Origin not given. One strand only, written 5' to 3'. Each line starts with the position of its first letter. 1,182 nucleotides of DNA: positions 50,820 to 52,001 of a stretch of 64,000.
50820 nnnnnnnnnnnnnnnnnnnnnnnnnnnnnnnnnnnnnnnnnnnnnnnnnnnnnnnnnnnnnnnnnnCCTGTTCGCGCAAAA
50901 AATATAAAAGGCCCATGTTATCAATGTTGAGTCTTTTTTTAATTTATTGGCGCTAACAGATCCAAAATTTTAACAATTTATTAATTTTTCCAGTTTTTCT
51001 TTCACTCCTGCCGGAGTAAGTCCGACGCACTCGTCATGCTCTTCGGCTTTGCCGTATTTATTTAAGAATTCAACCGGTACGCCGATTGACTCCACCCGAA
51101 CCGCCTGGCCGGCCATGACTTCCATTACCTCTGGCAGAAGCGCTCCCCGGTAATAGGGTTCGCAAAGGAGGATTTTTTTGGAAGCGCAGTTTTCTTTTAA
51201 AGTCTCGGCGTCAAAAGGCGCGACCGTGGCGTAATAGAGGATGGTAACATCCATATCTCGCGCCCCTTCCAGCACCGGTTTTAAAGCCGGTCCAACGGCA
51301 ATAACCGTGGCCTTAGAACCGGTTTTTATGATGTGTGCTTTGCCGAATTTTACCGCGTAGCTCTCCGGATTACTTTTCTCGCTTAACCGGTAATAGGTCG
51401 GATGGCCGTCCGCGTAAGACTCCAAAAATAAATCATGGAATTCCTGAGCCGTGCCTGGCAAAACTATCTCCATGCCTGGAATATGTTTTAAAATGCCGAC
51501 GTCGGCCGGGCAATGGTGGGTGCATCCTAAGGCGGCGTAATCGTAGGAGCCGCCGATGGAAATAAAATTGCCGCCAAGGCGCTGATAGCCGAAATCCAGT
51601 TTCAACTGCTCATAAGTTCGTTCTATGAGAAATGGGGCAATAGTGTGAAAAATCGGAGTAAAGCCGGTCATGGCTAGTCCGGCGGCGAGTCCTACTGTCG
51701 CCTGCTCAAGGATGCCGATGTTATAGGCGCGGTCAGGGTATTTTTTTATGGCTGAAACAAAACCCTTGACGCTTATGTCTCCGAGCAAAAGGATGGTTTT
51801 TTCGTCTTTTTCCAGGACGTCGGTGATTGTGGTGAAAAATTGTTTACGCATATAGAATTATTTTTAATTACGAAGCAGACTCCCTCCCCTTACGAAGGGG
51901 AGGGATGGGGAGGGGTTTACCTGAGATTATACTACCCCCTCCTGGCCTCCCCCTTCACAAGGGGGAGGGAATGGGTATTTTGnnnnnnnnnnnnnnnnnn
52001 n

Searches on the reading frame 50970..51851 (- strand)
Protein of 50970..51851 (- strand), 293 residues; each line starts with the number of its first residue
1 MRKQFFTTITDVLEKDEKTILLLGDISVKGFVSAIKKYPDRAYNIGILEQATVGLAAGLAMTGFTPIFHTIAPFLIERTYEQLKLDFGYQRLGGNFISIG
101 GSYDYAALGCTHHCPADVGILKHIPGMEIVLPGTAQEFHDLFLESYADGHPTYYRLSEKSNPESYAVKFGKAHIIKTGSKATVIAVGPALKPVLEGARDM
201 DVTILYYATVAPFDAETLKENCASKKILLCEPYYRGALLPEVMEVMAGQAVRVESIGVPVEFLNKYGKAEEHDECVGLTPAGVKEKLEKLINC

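Call 76: find_encoding_contigs(protein=window:50970-51851:-, flank=6000, max_places=10)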
Protein window:50970-51851:- (293 aa): 2 contigs read that carry it; 1 place shown.
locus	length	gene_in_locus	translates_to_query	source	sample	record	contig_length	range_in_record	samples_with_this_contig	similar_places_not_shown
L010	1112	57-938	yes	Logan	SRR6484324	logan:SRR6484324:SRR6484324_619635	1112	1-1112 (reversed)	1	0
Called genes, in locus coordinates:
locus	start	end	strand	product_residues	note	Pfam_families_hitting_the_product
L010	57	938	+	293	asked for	PF02779:Transket_pyr, PF02780:Transketolase_C (weak)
